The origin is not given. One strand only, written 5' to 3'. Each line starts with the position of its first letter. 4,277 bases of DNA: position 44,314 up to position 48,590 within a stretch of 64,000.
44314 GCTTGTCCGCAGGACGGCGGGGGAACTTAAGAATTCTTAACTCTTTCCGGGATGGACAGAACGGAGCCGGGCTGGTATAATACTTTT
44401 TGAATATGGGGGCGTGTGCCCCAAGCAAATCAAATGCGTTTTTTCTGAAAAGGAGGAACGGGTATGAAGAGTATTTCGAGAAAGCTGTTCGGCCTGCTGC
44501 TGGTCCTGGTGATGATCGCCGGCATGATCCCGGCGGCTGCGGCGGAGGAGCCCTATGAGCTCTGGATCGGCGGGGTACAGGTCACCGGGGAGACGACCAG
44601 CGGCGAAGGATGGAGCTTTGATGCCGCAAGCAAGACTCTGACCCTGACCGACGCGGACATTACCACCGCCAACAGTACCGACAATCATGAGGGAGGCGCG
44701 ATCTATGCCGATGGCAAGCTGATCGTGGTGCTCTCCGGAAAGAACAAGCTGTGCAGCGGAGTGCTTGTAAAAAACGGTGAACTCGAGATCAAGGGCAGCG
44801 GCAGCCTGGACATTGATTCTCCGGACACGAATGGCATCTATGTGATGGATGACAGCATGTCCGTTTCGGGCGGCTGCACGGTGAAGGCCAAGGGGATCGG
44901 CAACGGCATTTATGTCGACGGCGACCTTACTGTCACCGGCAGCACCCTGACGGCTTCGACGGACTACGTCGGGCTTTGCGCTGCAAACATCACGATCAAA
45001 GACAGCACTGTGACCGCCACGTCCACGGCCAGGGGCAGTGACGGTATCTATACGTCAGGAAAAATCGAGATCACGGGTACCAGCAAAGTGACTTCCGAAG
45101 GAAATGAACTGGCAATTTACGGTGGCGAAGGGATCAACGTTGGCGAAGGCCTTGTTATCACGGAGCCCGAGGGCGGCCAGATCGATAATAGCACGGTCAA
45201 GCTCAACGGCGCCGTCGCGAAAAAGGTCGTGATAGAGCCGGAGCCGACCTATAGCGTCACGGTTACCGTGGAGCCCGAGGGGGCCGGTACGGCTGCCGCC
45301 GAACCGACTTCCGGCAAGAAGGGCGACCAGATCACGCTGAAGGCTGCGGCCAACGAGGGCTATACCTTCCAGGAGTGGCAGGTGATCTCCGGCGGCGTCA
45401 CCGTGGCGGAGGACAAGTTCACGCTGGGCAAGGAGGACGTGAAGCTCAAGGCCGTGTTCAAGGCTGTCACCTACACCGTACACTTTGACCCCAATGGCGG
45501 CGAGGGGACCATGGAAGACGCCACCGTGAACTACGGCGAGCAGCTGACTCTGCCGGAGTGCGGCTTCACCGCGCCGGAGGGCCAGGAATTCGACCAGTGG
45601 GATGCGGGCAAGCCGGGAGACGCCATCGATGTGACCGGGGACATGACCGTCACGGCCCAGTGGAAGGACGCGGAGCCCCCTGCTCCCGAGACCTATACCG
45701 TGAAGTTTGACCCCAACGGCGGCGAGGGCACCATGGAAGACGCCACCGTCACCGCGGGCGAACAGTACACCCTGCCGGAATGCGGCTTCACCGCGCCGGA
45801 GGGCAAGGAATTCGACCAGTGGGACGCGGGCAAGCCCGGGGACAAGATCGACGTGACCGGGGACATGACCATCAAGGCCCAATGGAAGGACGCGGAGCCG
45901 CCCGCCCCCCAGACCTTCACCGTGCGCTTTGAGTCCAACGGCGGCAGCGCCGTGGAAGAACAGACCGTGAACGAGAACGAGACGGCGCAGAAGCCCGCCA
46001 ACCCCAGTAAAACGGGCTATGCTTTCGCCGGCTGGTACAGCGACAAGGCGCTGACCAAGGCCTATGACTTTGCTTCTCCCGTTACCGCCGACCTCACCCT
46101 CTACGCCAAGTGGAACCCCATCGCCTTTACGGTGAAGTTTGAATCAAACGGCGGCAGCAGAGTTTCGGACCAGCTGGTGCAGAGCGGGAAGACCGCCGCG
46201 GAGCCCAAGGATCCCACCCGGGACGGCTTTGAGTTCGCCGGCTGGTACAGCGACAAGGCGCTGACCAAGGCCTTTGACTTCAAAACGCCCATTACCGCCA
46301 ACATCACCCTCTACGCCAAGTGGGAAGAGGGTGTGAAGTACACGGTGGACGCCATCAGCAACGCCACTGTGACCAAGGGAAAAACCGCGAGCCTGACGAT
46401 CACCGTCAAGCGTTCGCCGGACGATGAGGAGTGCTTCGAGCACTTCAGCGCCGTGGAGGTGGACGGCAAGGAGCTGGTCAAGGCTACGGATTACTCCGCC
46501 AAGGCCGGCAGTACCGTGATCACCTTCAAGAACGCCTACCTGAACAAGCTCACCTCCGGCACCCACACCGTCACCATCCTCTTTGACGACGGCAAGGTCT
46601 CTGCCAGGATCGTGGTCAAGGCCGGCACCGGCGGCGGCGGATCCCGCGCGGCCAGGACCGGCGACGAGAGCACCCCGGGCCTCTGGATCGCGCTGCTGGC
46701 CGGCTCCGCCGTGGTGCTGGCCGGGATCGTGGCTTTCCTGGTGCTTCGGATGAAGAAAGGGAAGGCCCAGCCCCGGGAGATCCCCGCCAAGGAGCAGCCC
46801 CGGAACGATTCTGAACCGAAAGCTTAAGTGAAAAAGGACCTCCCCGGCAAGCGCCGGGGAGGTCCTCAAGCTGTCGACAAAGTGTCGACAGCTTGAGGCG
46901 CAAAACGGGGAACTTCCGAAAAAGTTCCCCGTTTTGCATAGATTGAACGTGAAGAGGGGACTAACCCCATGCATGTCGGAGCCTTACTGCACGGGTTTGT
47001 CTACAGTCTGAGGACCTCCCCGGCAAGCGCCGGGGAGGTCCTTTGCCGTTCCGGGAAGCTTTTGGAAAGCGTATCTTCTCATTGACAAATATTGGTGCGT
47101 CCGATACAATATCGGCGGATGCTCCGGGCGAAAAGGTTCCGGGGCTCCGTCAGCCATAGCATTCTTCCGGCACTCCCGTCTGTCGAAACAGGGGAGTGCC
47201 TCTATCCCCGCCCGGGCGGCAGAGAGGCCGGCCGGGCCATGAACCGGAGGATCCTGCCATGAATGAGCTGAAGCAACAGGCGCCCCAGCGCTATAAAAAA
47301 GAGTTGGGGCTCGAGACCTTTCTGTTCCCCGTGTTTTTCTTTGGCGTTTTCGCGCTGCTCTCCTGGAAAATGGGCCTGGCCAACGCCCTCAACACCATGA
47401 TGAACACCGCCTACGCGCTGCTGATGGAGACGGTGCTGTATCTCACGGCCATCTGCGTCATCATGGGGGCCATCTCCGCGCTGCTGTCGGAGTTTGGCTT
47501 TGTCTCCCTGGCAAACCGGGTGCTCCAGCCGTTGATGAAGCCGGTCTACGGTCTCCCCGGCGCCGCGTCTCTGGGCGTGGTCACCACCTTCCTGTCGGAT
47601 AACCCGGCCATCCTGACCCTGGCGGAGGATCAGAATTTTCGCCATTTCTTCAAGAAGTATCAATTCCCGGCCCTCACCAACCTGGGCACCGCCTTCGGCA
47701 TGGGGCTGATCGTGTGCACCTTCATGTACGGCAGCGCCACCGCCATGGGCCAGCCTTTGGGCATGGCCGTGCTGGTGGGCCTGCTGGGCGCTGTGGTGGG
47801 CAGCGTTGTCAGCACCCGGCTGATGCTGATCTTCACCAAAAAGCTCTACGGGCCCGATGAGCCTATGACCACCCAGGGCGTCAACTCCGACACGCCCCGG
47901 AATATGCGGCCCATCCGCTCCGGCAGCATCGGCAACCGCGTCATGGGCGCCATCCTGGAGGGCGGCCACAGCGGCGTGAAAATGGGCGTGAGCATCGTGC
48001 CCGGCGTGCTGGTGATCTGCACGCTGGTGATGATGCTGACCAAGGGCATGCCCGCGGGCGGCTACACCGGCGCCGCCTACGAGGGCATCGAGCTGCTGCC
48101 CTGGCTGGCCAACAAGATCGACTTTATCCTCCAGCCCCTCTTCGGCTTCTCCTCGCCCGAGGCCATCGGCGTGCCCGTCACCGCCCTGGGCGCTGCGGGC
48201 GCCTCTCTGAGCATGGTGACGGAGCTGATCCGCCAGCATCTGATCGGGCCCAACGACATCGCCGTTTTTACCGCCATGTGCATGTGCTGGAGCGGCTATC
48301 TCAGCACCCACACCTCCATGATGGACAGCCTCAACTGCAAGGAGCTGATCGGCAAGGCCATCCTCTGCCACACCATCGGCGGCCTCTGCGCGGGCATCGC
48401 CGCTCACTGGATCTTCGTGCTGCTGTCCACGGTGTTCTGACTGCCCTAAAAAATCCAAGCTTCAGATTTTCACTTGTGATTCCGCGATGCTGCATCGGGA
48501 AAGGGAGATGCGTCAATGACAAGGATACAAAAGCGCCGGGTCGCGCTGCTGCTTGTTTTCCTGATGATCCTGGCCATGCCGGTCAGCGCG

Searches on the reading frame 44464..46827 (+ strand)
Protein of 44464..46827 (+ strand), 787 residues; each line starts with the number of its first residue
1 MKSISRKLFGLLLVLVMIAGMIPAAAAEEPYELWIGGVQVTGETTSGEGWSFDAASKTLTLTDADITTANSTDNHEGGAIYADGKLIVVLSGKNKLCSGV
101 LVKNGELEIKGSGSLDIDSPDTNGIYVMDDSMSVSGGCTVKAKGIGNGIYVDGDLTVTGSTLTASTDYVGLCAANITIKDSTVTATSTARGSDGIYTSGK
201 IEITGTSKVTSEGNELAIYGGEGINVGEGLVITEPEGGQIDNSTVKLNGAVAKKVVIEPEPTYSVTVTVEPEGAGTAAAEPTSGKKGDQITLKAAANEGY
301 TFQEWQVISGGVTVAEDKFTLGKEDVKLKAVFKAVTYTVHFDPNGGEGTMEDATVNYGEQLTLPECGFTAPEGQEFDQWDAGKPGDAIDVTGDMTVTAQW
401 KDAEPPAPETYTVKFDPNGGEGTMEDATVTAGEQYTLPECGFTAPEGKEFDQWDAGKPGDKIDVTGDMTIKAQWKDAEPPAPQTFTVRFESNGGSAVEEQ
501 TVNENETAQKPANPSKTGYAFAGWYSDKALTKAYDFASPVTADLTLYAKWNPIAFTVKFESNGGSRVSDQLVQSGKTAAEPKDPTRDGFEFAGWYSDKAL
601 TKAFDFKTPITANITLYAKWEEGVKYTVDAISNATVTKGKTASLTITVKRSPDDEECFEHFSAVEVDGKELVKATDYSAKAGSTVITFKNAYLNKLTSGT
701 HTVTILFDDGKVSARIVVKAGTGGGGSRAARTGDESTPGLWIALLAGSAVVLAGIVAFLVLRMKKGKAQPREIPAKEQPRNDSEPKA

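Call 13: search_protein_families(library=pfam, proteins=[window:44464-46827:+], max_evalue=0.01)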
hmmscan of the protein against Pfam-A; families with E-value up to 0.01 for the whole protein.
window:44464-46827:+ (787 aa): 5 families
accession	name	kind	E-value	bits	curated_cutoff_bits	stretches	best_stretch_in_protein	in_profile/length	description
PF09479.16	Flg_new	-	5.5e-60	199.8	27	4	485-549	1-65/65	Listeria-Bacteroides repeat domain (List_Bact_rpt)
PF18998.6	Flg_new_2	-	1.5e-16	60.5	23.6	1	265-335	1-72/73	Divergent InlB B-repeat domain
PF03442.20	CBM_X2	-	2.3e-07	31.2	28.9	1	660-712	28-78/83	Carbohydrate binding domain X2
PF14262.12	Cthe_2159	-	2e-05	24.4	25.8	1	27-232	30-227/262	Carbohydrate-binding domain-containing protein Cthe_2159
PF07550.17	Shr-like_HID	-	0.0031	18.4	22.3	1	644-705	12-67/82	Heme-binding protein Shr-like, Hb-interacting domain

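Call 52: find_encoding_contigs(protein=window:44464-46827:+, flank=2000, max_places=10)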
Protein window:44464-46827:+ (787 aa): 23 contigs read that carry it; 4 places shown.
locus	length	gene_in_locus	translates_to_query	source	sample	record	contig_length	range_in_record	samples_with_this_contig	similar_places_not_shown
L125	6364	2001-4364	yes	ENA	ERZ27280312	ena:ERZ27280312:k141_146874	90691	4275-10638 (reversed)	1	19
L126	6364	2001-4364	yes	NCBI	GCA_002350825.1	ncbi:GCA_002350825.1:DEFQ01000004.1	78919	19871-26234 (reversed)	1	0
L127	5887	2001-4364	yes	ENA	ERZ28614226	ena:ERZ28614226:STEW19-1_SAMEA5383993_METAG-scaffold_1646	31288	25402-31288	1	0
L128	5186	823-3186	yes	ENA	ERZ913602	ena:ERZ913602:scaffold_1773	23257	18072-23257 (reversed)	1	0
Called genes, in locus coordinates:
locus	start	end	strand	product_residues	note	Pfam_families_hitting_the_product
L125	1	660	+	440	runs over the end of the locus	PF02096:60KD_IMP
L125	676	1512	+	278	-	PF14804:Jag_N, PF13083:KH_KhpA-B, PF01424:R3H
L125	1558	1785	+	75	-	PF00550:PP-binding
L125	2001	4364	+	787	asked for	PF18998:Flg_new_2, PF09479:Flg_new, PF03442:CBM_X2 (weak)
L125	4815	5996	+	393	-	PF07670:Gate (weak)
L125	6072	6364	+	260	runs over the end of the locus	-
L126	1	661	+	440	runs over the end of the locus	PF02096:60KD_IMP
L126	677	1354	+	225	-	-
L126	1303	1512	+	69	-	PF01424:R3H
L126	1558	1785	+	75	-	PF00550:PP-binding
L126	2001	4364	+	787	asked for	PF18998:Flg_new_2, PF09479:Flg_new, PF03442:CBM_X2 (weak)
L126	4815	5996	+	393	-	PF07670:Gate (weak)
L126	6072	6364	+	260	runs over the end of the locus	-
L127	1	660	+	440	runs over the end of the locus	PF02096:60KD_IMP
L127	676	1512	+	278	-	PF14804:Jag_N, PF13083:KH_KhpA-B, PF01424:R3H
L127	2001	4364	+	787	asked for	PF18998:Flg_new_2, PF09479:Flg_new, PF03442:CBM_X2 (weak)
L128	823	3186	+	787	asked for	PF18998:Flg_new_2, PF09479:Flg_new, PF03442:CBM_X2 (weak)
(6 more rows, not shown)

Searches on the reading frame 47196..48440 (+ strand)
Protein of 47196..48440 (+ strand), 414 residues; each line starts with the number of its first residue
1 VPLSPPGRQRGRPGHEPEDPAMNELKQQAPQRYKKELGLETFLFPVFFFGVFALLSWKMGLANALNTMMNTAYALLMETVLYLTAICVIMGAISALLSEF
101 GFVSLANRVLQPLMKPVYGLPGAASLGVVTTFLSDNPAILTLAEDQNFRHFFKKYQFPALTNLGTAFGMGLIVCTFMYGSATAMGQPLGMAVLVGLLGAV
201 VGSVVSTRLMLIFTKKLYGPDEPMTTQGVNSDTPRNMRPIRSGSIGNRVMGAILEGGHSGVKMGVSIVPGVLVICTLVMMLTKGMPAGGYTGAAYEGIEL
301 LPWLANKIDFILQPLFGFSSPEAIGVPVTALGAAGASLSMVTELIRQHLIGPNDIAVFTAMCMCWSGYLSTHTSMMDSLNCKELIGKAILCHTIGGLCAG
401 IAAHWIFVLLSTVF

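Call 13: search_protein_families(library=pfam, proteins=[window:47196-48440:+], max_evalue=0.01)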
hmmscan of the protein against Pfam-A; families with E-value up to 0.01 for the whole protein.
window:47196-48440:+ (414 aa): 1 family
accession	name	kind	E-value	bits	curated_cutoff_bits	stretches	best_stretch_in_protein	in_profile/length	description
PF07670.19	Gate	-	7.6e-09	36.4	29.6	1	83-179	4-102/104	Nucleoside recognition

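Call 50: find_encoding_contigs(protein=window:47196-48440:+, flank=2500, max_places=10)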
Protein window:47196-48440:+ (414 aa): no gene with exactly this product is on record in the collection.
